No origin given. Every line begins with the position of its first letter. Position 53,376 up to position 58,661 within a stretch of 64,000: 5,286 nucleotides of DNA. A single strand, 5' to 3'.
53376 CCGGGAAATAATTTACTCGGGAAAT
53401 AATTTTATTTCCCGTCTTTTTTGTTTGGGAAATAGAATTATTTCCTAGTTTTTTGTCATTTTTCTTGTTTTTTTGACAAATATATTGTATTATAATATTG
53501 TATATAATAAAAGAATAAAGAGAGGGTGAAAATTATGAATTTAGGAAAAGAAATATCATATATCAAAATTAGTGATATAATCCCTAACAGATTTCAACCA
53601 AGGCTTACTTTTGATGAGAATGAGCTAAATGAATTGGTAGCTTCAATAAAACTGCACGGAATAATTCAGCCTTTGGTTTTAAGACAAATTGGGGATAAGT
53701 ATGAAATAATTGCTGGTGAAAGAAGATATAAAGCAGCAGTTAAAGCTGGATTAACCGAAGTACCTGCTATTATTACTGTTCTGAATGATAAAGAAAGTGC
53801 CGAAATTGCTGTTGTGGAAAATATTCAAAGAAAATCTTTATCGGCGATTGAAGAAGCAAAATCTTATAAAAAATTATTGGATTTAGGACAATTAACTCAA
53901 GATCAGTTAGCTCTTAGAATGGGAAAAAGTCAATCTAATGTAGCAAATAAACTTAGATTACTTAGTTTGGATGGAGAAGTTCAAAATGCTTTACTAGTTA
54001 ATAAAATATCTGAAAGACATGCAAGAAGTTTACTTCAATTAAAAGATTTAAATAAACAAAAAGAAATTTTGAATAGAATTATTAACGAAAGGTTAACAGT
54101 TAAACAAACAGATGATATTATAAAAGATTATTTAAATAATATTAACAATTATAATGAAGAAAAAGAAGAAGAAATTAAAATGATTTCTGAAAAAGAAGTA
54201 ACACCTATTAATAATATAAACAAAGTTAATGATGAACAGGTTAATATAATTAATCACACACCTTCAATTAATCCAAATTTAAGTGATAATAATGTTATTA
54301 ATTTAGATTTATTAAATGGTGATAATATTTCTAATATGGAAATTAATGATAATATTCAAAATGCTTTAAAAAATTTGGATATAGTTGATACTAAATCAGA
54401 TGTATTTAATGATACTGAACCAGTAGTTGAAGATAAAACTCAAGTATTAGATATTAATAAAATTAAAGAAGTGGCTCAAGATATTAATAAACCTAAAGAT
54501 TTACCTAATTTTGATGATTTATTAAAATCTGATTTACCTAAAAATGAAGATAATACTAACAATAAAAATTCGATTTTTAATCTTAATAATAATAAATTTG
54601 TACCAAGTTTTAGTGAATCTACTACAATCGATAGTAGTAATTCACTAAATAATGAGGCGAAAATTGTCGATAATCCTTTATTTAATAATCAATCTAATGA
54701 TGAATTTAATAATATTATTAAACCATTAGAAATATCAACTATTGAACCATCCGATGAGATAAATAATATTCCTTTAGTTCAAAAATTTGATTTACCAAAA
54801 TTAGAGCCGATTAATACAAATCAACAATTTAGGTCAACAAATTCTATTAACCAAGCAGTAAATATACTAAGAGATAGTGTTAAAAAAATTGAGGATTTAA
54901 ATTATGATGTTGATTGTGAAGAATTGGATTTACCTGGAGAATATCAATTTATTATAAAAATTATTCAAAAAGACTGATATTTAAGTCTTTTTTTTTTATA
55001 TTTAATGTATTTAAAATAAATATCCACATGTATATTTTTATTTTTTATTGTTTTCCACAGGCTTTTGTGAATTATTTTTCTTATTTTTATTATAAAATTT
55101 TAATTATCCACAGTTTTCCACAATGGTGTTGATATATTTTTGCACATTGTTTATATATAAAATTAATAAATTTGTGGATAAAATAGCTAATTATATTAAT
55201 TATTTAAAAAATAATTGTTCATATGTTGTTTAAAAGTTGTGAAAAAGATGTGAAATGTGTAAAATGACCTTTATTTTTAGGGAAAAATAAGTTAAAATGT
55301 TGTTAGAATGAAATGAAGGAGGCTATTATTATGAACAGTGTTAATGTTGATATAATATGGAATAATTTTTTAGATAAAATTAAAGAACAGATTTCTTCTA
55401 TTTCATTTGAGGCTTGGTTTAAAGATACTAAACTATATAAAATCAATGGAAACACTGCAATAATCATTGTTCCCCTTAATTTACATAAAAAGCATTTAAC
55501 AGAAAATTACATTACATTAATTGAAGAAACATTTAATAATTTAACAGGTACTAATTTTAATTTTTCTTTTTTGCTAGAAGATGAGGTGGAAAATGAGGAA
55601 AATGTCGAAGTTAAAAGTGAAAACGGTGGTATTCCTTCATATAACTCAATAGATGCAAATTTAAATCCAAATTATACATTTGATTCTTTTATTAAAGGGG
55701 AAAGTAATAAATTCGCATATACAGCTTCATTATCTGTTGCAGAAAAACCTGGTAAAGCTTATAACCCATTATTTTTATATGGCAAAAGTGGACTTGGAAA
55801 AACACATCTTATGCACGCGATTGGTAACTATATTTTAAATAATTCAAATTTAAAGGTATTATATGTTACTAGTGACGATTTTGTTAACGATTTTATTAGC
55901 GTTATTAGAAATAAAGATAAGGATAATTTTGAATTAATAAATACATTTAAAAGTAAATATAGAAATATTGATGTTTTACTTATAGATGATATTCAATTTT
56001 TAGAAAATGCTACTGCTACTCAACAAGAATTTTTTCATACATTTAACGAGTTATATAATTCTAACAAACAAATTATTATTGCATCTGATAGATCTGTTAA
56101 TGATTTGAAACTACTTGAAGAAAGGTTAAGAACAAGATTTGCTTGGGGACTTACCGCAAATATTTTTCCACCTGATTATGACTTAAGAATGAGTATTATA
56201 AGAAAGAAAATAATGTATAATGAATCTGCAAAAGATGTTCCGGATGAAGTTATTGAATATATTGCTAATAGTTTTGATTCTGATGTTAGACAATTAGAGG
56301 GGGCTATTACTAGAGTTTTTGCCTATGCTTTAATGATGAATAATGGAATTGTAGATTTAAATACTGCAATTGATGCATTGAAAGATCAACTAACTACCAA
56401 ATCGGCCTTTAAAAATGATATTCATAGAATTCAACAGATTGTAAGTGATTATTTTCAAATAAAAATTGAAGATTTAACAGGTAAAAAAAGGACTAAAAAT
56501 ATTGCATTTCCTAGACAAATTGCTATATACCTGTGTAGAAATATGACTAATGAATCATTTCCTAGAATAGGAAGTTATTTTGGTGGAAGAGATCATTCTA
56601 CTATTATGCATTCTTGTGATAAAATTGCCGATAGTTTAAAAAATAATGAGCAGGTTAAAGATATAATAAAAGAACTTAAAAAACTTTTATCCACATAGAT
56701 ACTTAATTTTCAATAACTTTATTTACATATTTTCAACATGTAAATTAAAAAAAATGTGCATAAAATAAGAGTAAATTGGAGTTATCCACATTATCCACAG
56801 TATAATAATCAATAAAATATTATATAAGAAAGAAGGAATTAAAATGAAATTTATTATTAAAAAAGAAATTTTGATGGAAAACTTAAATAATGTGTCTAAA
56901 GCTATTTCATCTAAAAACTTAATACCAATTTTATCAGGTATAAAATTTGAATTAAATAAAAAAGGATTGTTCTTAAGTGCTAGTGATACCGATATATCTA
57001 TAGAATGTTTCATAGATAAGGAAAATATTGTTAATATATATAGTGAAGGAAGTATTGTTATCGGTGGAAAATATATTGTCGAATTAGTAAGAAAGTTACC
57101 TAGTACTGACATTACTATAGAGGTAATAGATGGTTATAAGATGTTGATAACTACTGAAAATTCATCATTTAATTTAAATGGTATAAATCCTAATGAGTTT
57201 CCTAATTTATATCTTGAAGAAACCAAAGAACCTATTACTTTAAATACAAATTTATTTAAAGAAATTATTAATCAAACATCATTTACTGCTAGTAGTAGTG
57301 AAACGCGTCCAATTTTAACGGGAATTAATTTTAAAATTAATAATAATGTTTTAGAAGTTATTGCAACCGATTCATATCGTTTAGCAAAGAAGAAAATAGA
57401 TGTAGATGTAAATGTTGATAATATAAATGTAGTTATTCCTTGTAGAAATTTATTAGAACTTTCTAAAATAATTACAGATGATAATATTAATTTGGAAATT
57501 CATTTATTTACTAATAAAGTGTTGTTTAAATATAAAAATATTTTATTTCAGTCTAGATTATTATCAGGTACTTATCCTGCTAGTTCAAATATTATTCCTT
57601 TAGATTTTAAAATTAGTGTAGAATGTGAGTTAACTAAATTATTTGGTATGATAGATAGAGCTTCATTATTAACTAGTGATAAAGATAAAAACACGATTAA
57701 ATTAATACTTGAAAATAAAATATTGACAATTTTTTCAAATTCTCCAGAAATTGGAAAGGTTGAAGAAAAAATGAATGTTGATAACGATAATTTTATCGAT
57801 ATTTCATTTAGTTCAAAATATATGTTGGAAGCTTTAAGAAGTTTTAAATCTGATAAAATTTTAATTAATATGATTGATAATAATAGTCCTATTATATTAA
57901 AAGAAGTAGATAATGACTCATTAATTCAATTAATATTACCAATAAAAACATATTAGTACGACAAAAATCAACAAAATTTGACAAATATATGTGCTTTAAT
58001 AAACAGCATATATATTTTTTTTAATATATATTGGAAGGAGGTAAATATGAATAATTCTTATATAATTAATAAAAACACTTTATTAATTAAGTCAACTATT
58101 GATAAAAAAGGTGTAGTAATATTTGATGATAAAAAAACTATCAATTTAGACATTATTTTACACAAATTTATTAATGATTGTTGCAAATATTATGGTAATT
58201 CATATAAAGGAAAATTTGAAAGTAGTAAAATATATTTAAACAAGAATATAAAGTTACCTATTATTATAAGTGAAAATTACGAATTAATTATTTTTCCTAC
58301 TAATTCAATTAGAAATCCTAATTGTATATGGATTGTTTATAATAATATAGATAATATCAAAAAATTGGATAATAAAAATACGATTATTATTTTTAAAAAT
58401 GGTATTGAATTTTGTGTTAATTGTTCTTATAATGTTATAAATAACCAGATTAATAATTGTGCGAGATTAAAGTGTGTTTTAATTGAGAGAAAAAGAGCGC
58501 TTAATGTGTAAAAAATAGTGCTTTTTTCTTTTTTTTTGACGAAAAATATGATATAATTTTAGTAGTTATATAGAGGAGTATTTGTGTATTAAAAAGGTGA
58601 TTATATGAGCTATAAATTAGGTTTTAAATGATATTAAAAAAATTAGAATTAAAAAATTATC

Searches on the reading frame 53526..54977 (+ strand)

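Call 85: search_protein_families(library=pfam, proteins=[window:53526-54977:+], max_evalue=0.01)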
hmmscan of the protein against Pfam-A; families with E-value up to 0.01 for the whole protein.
window:53526-54977:+ (483 aa): 3 families
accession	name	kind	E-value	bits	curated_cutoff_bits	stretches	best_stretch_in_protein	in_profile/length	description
PF02195.25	ParB_N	-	1.9e-32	111.6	26.3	1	9-101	2-95/95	ParB N-terminal domain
PF17762.8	HTH_ParB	-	2.1e-31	108.5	22.6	1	104-202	2-100/102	ParB HTH domain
PF01978.25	TrmB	-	0.0034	17.6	25.6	1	110-153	10-53/68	Sugar-specific transcriptional regulator TrmB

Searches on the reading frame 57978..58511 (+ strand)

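Call 48: search_protein_families(library=pfam, proteins=[window:57978-58511:+], max_evalue=0.01)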
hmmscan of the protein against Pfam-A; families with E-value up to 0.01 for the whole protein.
window:57978-58511:+ (177 aa): 2 families
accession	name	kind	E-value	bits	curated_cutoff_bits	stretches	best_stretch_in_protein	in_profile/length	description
PF06338.17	ComK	-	6.9e-33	114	22.3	1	26-171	2-150/152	ComK protein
PF01652.23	IF4E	-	0.009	16.2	28.7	0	99-144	18-63/158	Eukaryotic initiation factor 4E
